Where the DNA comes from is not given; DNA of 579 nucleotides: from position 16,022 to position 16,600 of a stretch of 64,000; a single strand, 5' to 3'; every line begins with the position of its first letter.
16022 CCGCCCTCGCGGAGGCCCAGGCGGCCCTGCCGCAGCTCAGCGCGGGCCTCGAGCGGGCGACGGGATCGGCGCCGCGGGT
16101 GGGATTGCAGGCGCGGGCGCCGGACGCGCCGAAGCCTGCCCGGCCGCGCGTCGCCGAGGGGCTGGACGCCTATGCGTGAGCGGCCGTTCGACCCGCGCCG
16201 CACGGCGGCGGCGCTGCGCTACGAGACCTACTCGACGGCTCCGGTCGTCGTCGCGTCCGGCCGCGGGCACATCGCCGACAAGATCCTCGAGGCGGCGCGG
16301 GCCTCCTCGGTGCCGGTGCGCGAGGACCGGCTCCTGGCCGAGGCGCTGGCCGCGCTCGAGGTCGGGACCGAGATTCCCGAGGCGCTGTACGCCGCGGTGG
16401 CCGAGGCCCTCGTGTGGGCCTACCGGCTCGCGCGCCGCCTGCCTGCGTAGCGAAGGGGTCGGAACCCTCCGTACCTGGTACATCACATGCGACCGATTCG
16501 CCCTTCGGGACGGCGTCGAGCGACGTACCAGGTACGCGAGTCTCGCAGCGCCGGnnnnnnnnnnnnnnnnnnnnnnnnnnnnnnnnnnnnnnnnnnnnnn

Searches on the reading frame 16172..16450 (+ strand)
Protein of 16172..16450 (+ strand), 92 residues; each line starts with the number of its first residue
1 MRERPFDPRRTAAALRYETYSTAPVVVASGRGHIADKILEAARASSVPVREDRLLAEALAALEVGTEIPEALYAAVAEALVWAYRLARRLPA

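Call 43: search_protein_families(library=pfam, proteins=[window:16172-16450:+], max_evalue=0.001)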
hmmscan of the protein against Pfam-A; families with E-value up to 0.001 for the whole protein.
window:16172-16450:+ (92 aa): 1 family
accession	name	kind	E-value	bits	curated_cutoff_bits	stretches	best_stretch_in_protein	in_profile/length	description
PF01312.24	Bac_export_2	-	1.3e-18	67.8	24.4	1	7-82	257-334/335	FlhB HrpN YscU SpaS Family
